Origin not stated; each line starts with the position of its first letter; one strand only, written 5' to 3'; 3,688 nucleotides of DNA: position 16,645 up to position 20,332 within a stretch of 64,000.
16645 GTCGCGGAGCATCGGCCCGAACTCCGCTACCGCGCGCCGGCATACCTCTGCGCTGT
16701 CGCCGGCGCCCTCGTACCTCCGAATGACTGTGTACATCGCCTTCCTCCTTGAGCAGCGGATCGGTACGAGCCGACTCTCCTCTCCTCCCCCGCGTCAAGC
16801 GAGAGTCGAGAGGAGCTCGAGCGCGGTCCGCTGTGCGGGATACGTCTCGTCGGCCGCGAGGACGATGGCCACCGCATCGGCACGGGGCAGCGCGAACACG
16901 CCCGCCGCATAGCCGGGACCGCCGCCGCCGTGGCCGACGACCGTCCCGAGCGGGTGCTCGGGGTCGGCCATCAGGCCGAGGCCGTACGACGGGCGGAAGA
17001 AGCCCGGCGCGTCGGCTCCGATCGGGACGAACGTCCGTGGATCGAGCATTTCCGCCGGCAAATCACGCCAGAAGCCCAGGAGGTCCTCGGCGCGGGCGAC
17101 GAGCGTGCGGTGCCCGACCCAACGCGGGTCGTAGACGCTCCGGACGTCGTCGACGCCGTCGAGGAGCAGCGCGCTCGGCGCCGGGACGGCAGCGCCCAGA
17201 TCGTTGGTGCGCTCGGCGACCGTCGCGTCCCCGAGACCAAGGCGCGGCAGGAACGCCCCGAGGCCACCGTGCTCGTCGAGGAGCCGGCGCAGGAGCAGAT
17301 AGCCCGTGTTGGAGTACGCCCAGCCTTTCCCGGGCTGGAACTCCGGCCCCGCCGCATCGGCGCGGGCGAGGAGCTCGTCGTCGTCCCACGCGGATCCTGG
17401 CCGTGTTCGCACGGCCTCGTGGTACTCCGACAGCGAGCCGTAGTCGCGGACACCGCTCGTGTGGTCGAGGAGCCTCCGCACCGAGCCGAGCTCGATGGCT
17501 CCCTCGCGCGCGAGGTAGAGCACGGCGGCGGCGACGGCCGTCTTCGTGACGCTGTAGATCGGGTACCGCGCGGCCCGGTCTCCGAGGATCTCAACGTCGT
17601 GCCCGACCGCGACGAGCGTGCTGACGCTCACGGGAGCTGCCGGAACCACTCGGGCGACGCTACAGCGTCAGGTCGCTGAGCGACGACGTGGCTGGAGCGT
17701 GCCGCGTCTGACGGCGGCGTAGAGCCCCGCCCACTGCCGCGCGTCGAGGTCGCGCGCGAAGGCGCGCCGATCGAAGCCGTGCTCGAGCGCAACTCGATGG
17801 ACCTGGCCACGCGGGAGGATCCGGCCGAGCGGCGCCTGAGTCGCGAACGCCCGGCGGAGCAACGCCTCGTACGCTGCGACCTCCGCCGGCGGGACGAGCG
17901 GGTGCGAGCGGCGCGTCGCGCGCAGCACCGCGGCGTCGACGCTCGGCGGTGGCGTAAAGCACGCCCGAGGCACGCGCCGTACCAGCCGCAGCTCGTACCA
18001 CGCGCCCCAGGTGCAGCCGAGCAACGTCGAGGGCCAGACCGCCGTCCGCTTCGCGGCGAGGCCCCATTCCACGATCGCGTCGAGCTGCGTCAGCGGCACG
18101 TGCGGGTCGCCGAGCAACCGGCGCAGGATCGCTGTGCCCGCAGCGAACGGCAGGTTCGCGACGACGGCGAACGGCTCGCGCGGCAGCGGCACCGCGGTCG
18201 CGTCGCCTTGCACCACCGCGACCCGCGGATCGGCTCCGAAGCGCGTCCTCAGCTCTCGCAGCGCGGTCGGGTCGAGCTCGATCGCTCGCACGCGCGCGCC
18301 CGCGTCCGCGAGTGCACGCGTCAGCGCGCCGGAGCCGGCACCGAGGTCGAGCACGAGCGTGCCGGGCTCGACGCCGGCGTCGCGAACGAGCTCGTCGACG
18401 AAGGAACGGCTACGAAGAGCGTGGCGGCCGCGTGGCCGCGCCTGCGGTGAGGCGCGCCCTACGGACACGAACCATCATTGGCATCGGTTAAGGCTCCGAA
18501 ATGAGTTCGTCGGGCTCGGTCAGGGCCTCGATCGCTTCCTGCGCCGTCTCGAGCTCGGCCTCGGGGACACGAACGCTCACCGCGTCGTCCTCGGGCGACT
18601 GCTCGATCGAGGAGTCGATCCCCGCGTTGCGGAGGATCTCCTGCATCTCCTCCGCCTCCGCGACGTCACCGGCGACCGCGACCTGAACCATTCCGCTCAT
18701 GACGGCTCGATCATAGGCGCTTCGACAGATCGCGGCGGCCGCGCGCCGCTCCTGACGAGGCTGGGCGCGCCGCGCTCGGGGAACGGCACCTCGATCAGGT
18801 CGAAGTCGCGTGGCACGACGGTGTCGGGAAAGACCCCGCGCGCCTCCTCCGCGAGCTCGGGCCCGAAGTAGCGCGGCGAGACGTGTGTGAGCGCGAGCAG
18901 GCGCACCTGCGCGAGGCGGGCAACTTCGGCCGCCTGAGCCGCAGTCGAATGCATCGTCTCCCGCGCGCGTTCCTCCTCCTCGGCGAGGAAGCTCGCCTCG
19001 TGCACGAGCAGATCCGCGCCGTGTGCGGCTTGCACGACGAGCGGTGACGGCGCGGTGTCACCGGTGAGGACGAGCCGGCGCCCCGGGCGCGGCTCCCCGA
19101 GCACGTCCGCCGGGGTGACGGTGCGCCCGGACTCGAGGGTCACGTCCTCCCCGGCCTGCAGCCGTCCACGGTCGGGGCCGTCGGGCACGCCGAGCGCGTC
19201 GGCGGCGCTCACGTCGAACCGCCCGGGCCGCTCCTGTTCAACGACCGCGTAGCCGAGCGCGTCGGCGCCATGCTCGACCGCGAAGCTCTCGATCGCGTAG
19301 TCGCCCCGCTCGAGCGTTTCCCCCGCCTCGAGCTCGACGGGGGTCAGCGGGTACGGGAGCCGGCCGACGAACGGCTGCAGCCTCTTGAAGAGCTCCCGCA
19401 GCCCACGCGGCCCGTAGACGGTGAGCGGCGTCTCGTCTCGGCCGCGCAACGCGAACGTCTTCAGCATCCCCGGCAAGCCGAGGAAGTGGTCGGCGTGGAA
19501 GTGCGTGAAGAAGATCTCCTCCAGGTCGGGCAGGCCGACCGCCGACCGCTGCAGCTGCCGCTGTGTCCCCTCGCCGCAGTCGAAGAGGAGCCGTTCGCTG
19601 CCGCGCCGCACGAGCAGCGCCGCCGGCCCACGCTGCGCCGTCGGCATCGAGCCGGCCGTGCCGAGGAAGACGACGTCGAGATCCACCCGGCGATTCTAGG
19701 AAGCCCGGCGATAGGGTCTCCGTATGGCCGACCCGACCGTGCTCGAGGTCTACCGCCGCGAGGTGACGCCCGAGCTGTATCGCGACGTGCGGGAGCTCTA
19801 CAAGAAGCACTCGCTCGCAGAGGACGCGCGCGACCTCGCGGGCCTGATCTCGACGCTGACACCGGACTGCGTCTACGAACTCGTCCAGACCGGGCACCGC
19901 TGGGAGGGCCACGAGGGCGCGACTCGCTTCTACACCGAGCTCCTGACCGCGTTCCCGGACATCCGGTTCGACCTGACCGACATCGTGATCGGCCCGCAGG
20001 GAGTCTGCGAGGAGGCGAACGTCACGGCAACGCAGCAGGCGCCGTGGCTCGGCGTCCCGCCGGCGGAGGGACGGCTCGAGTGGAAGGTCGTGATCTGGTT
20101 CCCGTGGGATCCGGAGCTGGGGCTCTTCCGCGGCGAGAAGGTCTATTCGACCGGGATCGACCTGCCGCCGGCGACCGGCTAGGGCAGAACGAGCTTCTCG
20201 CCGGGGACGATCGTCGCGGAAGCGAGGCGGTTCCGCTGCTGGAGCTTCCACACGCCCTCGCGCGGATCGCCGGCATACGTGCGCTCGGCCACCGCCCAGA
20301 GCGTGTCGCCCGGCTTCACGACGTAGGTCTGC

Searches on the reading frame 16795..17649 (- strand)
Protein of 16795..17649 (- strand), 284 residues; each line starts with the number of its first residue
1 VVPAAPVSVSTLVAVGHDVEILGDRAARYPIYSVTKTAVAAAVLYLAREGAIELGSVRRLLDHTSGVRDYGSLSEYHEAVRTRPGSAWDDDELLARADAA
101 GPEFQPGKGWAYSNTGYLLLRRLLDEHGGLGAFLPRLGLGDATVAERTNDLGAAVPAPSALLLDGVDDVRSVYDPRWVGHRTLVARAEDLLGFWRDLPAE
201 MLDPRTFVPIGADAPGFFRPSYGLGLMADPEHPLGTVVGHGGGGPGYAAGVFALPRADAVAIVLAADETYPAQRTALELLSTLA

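Call 12: search_protein_families(library=pfam, max_evalue=0.00001, proteins=[window:16795-17649:-])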
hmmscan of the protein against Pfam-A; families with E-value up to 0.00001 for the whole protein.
window:16795-17649:- (284 aa): 1 family
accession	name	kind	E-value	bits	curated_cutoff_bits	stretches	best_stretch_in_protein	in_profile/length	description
PF00144.29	Beta-lactamase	-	3.7e-24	86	27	1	27-272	48-315/329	Beta-lactamase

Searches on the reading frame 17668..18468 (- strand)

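Call 12: search_protein_families(library=pfam, max_evalue=0.00001, proteins=[window:17668-18468:-])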
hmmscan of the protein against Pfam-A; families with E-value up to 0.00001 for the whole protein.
window:17668-18468:- (266 aa): 3 families
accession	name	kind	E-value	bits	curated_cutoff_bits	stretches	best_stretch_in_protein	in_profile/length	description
PF00398.26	RrnaAD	-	9.6e-32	110.6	24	1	14-211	9-215/263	Ribosomal RNA adenine dimethylase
PF13649.12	Methyltransf_25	-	6.3e-12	46.5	27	1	39-104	1-69/97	Methyltransferase domain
PF08241.18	Methyltransf_11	-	1.2e-09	39.1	21.2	1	40-103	1-64/95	Methyltransferase domain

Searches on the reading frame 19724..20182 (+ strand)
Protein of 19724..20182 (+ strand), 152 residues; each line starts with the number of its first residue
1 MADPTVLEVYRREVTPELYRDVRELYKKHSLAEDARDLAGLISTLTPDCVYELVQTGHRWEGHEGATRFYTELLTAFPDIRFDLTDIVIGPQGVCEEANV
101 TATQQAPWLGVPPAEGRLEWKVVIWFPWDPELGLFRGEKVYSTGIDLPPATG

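Call 12: search_protein_families(library=pfam, max_evalue=0.00001, proteins=[window:19724-20182:+])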
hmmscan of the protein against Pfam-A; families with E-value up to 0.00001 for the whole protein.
window:19724-20182:+ (152 aa): 2 families
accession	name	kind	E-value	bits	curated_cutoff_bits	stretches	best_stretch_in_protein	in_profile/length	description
PF12680.13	SnoaL_2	-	2.6e-12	47.7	27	1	32-126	7-92/102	SnoaL-like domain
PF07366.18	SnoaL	-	3.7e-11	43.4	28.4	1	34-123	12-100/126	SnoaL-like polyketide cyclase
